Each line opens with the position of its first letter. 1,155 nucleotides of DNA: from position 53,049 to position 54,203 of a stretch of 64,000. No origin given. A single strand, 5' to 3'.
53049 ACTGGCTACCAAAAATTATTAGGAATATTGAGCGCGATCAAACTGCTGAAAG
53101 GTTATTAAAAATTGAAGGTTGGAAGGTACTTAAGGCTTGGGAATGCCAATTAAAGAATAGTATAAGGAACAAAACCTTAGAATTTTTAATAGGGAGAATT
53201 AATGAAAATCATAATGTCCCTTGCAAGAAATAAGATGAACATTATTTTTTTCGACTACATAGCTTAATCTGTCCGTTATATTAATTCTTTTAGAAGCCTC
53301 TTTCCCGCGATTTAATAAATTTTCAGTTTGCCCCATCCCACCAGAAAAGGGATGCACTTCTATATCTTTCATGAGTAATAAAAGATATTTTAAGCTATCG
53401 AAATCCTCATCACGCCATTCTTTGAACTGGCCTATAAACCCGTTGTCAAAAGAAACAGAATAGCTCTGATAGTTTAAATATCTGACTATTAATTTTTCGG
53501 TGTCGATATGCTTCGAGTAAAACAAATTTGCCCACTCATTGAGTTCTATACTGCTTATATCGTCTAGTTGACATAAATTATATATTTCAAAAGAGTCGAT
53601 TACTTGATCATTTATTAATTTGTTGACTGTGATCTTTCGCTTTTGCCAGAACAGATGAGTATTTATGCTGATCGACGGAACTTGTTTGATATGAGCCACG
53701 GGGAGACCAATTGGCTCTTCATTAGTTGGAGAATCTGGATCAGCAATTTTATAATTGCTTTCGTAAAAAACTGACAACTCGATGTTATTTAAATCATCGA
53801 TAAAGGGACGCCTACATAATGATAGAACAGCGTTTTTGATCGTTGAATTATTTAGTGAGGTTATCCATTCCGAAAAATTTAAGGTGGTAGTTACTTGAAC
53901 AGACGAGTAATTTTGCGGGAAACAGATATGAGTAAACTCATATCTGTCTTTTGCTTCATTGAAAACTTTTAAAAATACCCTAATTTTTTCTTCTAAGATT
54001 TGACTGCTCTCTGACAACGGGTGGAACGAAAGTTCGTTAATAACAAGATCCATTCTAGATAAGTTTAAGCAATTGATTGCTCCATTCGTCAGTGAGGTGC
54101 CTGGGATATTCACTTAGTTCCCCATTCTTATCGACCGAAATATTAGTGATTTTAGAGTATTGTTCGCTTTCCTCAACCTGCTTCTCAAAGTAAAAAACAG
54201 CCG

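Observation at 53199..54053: YoeB/RelE RNase domain with an intact catalytic set, fused behind an unknown ~200-aa domain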

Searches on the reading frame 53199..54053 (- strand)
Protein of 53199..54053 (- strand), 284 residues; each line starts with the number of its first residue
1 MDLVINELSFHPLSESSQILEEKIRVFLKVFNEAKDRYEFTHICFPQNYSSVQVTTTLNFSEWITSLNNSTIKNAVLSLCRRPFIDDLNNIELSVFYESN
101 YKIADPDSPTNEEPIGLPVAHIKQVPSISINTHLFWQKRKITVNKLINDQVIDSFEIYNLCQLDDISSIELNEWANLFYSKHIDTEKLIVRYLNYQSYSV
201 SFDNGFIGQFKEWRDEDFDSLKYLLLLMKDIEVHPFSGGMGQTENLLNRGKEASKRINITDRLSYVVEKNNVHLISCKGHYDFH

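Call 3: search_protein_families(library=pfam, proteins=[window:53199-54053:-], max_evalue=1)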
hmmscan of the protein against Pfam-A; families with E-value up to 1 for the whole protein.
window:53199-54053:- (284 aa): 1 family
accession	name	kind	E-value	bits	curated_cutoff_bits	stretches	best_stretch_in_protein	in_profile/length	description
PF06769.20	YoeB_toxin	-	6.6e-10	39.3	27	1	203-281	2-80/80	YoeB-like toxin of bacterial type II toxin-antitoxin system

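Call 4: search_protein_families(library=padloc, proteins=[window:53199-54053:-], max_evalue=1)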
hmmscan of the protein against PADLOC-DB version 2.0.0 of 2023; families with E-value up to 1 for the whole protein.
window:53199-54053:- (284 aa): 7 families
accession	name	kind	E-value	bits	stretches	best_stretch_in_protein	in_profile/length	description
PDLC03895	NsnC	-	2.2e-30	104.3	1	1-176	1-175/281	-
PDLC03879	NsnC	-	2.4e-10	38.6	1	1-176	3-172/305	-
PDLC03912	NsnC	-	5.1e-09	34.4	1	1-243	2-242/316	-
PDLC03896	NsnC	-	4.6e-08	30.9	1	1-169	1-165/319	-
PDLC03894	NsnC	-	6.2e-08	30.5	1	3-188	5-195/294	-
PDLC03889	NsnC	-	4e-05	21.4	1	1-78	1-78/269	-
PDLC03898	NsnC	-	0.00028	18.6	1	1-167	1-175/263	-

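Call 6: search_solved_structures(query=window:53199-54053:-, max_evalue=1, show_alignments=3)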
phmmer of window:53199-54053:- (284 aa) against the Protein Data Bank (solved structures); distinct sequences matched with E-value up to 1: 5.
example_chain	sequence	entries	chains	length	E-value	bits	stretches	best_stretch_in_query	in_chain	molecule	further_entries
8yxv_F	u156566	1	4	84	1e-05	28.3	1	209-281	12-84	Putative mRNA interferase YoeB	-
6l8e_E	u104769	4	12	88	3.8e-05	26.4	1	200-281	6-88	YoeB toxin | YoeB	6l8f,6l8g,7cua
7bwf_A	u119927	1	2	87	0.00018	24.2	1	202-281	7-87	Addiction module antitoxin RelB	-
2a6q_E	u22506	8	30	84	0.047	16.3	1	210-281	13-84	Toxin yoeB | TOXIN OF THE YOEB-YEFM TOXIN-ANTITOXIN SYSTEM | Addiction module toxin, Txe/YoeB family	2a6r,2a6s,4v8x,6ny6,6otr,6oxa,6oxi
3oei_C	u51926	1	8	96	0.36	13.4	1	199-281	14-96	RelK (Toxin Rv3358)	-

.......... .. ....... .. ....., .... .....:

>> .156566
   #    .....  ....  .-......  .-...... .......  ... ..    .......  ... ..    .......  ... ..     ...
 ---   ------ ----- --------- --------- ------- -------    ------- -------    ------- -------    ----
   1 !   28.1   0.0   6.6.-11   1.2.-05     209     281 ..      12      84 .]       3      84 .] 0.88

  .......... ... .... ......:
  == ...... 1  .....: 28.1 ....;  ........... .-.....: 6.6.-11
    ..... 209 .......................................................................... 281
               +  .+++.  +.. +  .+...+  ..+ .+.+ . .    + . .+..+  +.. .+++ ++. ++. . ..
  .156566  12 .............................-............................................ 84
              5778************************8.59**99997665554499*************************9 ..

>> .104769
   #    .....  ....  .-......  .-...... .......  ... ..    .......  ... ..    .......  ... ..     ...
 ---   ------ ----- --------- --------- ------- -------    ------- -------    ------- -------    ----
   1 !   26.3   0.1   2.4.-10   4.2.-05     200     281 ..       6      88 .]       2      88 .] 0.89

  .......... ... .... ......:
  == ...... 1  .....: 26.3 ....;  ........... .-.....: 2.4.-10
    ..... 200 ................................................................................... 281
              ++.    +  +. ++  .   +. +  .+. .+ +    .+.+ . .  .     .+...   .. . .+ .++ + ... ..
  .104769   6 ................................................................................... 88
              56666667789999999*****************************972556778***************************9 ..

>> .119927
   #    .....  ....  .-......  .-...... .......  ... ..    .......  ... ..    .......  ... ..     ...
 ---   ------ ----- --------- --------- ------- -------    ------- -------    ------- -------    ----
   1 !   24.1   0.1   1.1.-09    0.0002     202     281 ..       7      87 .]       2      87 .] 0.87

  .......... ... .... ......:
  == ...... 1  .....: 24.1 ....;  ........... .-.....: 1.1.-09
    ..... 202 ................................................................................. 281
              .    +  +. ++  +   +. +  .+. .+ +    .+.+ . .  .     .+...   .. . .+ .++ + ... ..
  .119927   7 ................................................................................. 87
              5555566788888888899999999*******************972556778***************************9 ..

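Call 15: find_homologous_proteins(query=window:53199-54053:-, max_evalue=0.001)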
Query window:53199-54053:- (284 aa): 197 proteins with E <= 0.001 among 596 candidates; the best 120 are listed.
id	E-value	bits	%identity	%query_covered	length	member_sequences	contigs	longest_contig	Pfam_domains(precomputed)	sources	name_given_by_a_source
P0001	2.8e-187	639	100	100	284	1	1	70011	PF06769.21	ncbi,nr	ncbi:MAG: type II toxin-antitoxin system YoeB family toxin [Bacteroidetes bacterium]|nr:type II toxi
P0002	2.9e-153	527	81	100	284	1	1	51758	PF06769.21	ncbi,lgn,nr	ncbi:MAG TPA: type II toxin-antitoxin system YoeB family toxin [Mucilaginibacter sp.]|nr:type II tox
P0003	2.5e-97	344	53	100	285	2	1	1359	PF06769.21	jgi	jgi:toxin YoeB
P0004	5.3e-97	343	55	100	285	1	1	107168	PF06769.21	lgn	-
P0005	6.6e-97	342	52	100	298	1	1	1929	PF06769.21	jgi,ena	-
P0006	9.3e-97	342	53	100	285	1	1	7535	PF06769.21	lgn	-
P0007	6.2e-96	339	53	100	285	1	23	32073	PF06769.21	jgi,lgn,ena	-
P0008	1.8e-95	338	54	100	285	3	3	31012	PF06769.21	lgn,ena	-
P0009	3.3e-95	337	52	100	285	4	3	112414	PF06769.21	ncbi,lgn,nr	ncbi:MAG: type II toxin-antitoxin system YoeB family toxin [Bacteroidales bacterium]|nr:type II toxi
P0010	3.4e-95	337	52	100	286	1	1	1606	PF06769.21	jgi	jgi:Txe/YoeB family toxin of Txe-Axe toxin-antitoxin module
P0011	2.0e-94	334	52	100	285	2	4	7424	PF06769.21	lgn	-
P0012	2.9e-94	334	52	100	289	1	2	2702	PF06769.21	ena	-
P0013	1.0e-93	332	54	100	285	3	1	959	PF06769.21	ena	-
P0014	1.3e-93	331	51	100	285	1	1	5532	PF06769.21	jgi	jgi:Txe/YoeB family toxin of Txe-Axe toxin-antitoxin module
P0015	1.3e-93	331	51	100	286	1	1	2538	PF06769.21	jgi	jgi:Txe/YoeB family toxin of Txe-Axe toxin-antitoxin module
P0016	1.3e-93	331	51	100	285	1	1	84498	PF06769.21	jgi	jgi:Txe/YoeB family toxin of Txe-Axe toxin-antitoxin module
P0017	2.5e-93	330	52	100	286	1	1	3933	PF06769.21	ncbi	ncbi:MAG: type II toxin-antitoxin system YoeB family toxin [Parafilimonas sp.]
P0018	3.2e-93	330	50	100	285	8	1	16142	PF06769.21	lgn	-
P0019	3.4e-93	330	52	100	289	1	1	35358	PF06769.21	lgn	-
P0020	5.0e-93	330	51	100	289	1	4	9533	PF06769.21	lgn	-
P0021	6.7e-93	329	48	100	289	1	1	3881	PF06769.21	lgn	-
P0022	8.2e-93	329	52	100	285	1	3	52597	PF06769.21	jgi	jgi:Txe/YoeB family toxin of Txe-Axe toxin-antitoxin module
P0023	1.3e-92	328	50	100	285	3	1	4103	PF06769.21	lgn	-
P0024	2.2e-92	327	51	100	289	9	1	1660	PF06769.21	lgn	-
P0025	2.4e-92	327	51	100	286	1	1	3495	PF06769.21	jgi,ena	-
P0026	2.5e-92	327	51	100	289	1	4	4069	PF06769.21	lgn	-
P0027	2.9e-92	327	50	100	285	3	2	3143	PF06769.21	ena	-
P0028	3.6e-92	327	50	100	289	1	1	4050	PF06769.21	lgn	-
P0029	7.0e-92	326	49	100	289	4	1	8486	PF06769.21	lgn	-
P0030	8.0e-92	326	50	100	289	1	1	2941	PF06769.21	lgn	-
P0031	1.8e-91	324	50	100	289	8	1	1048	PF06769.21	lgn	-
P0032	2.6e-91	324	53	100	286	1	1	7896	PF06769.21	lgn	-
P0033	2.8e-91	324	51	100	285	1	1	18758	PF06769.21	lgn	-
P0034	4.4e-91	323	50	100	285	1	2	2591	PF06769.21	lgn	-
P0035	4.6e-91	323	50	100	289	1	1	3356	PF06769.21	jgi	jgi:Txe/YoeB family toxin of Txe-Axe toxin-antitoxin module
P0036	5.9e-91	323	52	100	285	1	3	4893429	PF06769.21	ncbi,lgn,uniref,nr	ncbi:type II toxin-antitoxin system YoeB family toxin [Mucilaginibacter galii]|uniref:Uncharacterize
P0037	6.6e-91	323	49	100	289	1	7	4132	PF06769.21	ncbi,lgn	-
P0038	7.7e-91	322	52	100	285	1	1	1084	PF06769.21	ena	-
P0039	9.0e-91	322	52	100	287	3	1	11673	PF06769.21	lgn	-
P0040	1.1e-90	322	51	100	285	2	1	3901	PF06769.21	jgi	jgi:toxin YoeB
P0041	2.0e-90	321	51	100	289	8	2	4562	PF06769.21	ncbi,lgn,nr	ncbi:MAG: type II toxin-antitoxin system YoeB family toxin [Bacteroidales bacterium]|nr:type II toxi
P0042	2.3e-90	321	49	100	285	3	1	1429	PF06769.21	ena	-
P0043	2.4e-90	321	50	100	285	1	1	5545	PF06769.21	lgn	-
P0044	2.4e-90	321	52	100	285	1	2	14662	PF06769.21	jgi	-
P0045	2.9e-90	320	49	100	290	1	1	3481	PF06769.21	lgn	-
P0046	3.4e-90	320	50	100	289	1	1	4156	PF06769.21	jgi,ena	-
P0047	4.7e-90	320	50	100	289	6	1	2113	PF06769.21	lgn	-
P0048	4.7e-90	320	51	100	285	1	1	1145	PF06769.21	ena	-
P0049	5.9e-90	319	52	100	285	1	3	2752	PF06769.21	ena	-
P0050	7.3e-90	319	49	100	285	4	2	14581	PF06769.21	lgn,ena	-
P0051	7.8e-90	319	50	100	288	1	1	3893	PF06769.21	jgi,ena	-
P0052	1.0e-89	319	49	100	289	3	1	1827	PF06769.21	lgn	-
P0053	1.1e-89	319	49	100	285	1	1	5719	PF06769.21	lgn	-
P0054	1.7e-89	318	51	100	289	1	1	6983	PF06769.21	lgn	-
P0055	3.0e-89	317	51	100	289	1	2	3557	PF06769.21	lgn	-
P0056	3.8e-89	317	49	100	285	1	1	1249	PF06769.21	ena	-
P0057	4.2e-89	317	51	100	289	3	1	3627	PF06769.21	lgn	-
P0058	4.5e-89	317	48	100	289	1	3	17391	PF06769.21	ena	-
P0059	4.5e-89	317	50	100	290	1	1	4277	PF06769.21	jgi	jgi:Txe/YoeB family toxin of Txe-Axe toxin-antitoxin module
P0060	4.8e-89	316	48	100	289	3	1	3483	PF06769.21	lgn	-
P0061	5.6e-89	316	49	100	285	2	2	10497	PF06769.21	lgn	-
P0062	7.9e-89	316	49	100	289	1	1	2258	PF06769.21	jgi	jgi:Txe/YoeB family toxin of Txe-Axe toxin-antitoxin module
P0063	1.1e-88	315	49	100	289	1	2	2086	PF06769.21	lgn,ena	-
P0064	1.5e-88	315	49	100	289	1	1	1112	PF06769.21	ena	-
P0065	2.8e-88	314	49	100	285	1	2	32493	PF06769.21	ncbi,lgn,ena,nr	ncbi:MAG: type II toxin-antitoxin system YoeB family toxin [Bacteroidales bacterium]|nr:type II toxi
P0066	3.5e-88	314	50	100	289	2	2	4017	PF06769.21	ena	-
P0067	5.1e-88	313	48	100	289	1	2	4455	PF06769.21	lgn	-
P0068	5.1e-88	313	51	100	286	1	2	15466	PF06769.21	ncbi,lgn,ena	-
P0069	2.2e-87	311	48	100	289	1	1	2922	PF06769.21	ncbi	-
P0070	5.2e-87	310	49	100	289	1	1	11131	PF06769.21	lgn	-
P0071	1.0e-86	309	49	100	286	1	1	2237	PF06769.21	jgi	-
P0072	1.1e-86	309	50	100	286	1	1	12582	PF06769.21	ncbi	-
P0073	2.1e-86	308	50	100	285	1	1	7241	PF06769.21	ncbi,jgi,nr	ncbi:MAG: type II toxin-antitoxin system YoeB family toxin [Chlorobi bacterium]|nr:type II toxin-ant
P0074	2.5e-86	308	48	100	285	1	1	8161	PF06769.21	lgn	-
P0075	2.5e-86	308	50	100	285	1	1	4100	PF06769.21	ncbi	ncbi:MAG: type II toxin-antitoxin system YoeB family toxin [Bacteroidota bacterium]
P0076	2.7e-86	307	48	100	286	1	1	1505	PF06769.21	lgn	-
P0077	3.6e-86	307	49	100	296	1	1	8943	PF06769.21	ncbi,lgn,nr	ncbi:MAG: type II toxin-antitoxin system YoeB family toxin [Bacteroidales bacterium]|nr:type II toxi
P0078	5.0e-86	307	49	100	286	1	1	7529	PF06769.21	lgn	-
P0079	5.6e-86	306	49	100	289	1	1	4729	PF06769.21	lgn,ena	-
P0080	5.6e-86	306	50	100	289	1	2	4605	PF06769.21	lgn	-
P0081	6.7e-86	306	52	100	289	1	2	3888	PF06769.21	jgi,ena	jgi:Txe/YoeB family toxin of Txe-Axe toxin-antitoxin module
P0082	1.4e-85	305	48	100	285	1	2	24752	PF06769.21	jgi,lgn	-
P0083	1.6e-85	305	47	100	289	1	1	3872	PF06769.21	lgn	-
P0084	2.3e-85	304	47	100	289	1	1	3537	PF06769.21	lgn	-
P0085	4.6e-85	303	48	100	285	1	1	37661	PF06769.21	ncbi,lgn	-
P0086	2.9e-84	301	49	100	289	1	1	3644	PF06769.21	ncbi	-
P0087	6.0e-84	300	48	100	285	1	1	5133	PF06769.21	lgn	-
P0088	6.0e-84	300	48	100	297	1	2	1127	PF06769.21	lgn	-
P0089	9.3e-84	299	53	88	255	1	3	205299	PF06769.21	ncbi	-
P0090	1.4e-82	295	47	100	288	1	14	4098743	PF06769.21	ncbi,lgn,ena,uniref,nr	ncbi:type II toxin-antitoxin system YoeB family toxin [Elizabethkingia anophelis]|uniref:type II tox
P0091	2.2e-82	295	48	100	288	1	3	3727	PF06769.21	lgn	-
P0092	3.3e-82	294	47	100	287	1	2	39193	PF06769.21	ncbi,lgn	-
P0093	3.3e-82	294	49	96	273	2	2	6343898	PF06769.21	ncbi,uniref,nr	ncbi:type II toxin-antitoxin system YoeB family toxin [Mucilaginibacter gotjawali]|uniref:Putative m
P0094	8.6e-82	293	48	99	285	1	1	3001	PF06769.21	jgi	-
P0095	1.2e-81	292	49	91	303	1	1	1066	PF27537.1,PF06769.21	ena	-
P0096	1.6e-81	292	45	100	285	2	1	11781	PF06769.21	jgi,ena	-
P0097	1.8e-81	292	48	100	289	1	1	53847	PF06769.21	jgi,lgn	jgi:Txe/YoeB family toxin of Txe-Axe toxin-antitoxin module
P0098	2.8e-81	291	46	100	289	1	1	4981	PF06769.21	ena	-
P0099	3.0e-81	291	49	95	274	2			PF06769.21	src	-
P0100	3.1e-81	291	45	100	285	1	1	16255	PF06769.21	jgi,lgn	-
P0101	5.0e-81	290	48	100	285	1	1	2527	PF06769.21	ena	-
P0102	1.5e-80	289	45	100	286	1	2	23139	PF06769.21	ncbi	-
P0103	2.4e-80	288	49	90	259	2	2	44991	PF06769.21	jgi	jgi:Txe/YoeB family toxin of Txe-Axe toxin-antitoxin module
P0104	5.1e-80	287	47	100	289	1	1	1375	PF06769.21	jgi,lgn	jgi:Txe/YoeB family toxin of Txe-Axe toxin-antitoxin module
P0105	8.7e-80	286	48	100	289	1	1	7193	PF06769.21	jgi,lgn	jgi:Txe/YoeB family toxin of Txe-Axe toxin-antitoxin module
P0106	1.3e-79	286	46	100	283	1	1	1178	PF06769.21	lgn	-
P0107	1.7e-79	285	46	100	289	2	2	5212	PF06769.21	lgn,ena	-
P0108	1.9e-79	285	47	100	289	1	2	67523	PF06769.21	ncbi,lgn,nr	ncbi:MAG: type II toxin-antitoxin system YoeB family toxin [Flavobacterium sp.]|nr:type II toxin-ant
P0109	3.2e-79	284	47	100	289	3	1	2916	PF06769.21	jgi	-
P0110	3.3e-79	284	47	100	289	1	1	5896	PF06769.21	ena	-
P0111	7.8e-79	283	47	100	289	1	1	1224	PF06769.21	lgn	-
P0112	9.6e-79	283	47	100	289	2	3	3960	PF06769.21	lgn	-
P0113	1.1e-78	282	49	95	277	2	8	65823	PF06769.21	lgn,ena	-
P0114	1.6e-78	282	47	100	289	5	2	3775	PF06769.21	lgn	-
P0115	2.4e-78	281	45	100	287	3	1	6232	PF06769.21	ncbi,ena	-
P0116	5.4e-78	280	45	100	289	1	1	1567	PF06769.21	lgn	-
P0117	5.4e-78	280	46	100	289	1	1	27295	PF06769.21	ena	-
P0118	7.2e-78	280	43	100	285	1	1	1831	PF06769.21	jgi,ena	-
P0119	9.6e-78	279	47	100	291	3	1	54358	PF06769.21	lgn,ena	-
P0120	1.1e-77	279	43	100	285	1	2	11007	PF06769.21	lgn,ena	-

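Call 26: find_encoding_contigs(protein=P0036, flank=8000, max_places=2)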
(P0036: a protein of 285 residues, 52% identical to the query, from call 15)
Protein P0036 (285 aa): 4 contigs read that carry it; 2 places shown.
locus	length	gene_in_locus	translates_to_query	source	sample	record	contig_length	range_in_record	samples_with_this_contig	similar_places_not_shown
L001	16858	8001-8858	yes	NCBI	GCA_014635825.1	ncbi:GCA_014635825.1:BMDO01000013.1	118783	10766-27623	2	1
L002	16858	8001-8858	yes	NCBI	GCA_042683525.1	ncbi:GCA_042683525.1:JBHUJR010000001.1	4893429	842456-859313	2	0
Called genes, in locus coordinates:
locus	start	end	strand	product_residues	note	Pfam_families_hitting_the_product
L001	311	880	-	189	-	-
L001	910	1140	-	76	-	-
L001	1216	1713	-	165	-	PF04471:Mrr_cat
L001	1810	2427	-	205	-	-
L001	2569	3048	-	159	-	-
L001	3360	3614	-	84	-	-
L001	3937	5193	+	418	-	PF00145:DNA_methylase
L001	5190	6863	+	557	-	PF03235:GmrSD_N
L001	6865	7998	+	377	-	PF02463:SMC_N (faint), PF11398:DUF2813 (faint), PF13175:AAA_15, PF13304:AAA_21, PF13175:AAA_15, PF12476:DUF3696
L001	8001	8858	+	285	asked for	PF06769:YoeB_toxin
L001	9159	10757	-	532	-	PF02696:SelO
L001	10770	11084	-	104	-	PF00583:Acetyltransf_1, PF13508:Acetyltransf_7, PF13673:Acetyltransf_10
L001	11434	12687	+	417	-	PF00012:HSP70, PF06723:MreB_Mbl (faint), PF00012:HSP70 (weak)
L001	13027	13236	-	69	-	-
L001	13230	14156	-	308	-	-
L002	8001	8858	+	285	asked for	PF06769:YoeB_toxin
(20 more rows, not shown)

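Call 27: find_encoding_contigs(protein=P0090, flank=8000, max_places=2)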
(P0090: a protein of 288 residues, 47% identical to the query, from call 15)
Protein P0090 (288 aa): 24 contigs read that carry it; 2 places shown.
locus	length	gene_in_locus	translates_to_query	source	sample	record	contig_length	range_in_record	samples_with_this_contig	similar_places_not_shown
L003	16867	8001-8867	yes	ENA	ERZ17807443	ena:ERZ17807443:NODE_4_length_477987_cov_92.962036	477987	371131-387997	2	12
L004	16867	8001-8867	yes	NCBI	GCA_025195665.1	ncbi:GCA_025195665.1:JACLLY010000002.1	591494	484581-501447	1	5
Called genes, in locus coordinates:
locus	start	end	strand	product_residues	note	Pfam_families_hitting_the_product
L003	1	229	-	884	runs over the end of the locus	PF00326:Peptidase_S9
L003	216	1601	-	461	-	PF12771:SusD-like_2 (weak), PF14322:SusD-like_3, PF07980:SusD_RagB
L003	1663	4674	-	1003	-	PF13620:CarboxypepD_reg (faint), PF13715:CarbopepD_reg_2 (weak), PF07715:Plug, PF00593:TonB_dep_Rec_b-barrel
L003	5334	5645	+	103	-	PF01381:HTH_3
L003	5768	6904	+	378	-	PF03235:GmrSD_N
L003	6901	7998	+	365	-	PF02463:SMC_N (weak), PF11398:DUF2813 (faint), PF13175:AAA_15, PF13304:AAA_21, PF13175:AAA_15, PF12476:DUF3696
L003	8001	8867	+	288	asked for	PF06769:YoeB_toxin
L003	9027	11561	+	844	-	PF00270:DEAD (faint), PF13086:AAA_11, PF13245:AAA_19, PF13604:AAA_30 (weak), PF20720:nSTAND3 (weak), PF01443:Viral_helicase1 (faint), PF13087:AAA_12, PF10881:DUF2726, +1 more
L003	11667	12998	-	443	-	PF13351:DUF4099, PF13342:Toprim_Crpt (weak), PF13101:DUF3945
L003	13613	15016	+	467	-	PF05977:MFS_3 (weak), PF00083:Sugar_tr (weak), PF07690:MFS_1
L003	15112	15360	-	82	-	PF04226:Transgly_assoc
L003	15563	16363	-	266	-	PF01381:HTH_3, PF12844:HTH_19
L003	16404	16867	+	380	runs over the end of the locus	PF00817:IMS, PF21999:IMS_HHH_1 (faint), PF11799:IMS_C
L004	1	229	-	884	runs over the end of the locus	PF00326:Peptidase_S9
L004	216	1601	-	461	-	PF12771:SusD-like_2 (weak), PF14322:SusD-like_3, PF07980:SusD_RagB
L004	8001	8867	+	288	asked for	PF06769:YoeB_toxin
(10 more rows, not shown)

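Call 28: predict_structure(alignment_id=A1)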
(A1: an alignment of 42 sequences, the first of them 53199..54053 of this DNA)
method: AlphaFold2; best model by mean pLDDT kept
length: 284 residues; sequences in the alignment: 42
mean_pLDDT: 91.9   pTM: 0.85
mean pLDDT of the five models: 91.9, 89.3, 88.5, 88.4, 87.8
residues with pLDDT >= 90: 224; 70-90: 51; 50-70: 8; < 50: 1
segments of 3 or more residues with pLDDT < 50: none
pLDDT, mean of each block of 10 residues (from residue 1): 95 96 96 94 90 95 92 88 79 87 96 95 96 98 94 96 95 94 92 94 94 94 96 91 73 91 93 92 55
secondary structure, 60 per line:
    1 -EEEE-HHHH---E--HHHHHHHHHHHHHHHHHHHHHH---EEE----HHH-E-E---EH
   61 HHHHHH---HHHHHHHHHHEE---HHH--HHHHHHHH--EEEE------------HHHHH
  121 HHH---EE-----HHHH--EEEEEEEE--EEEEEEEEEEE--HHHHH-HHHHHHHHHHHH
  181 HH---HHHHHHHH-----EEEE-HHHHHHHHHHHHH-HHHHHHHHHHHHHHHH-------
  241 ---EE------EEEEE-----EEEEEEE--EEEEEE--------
elements in order: E2-5 H7-10 H17-38 E42-44 H60-66 H70-79 H90-97 E100-103 H116-123 H134-137 E140-147 E150-160 H163-167 H169-182 H186-193 E199-202 H204-216 H218-233 E252-256 E262-268 E271-276
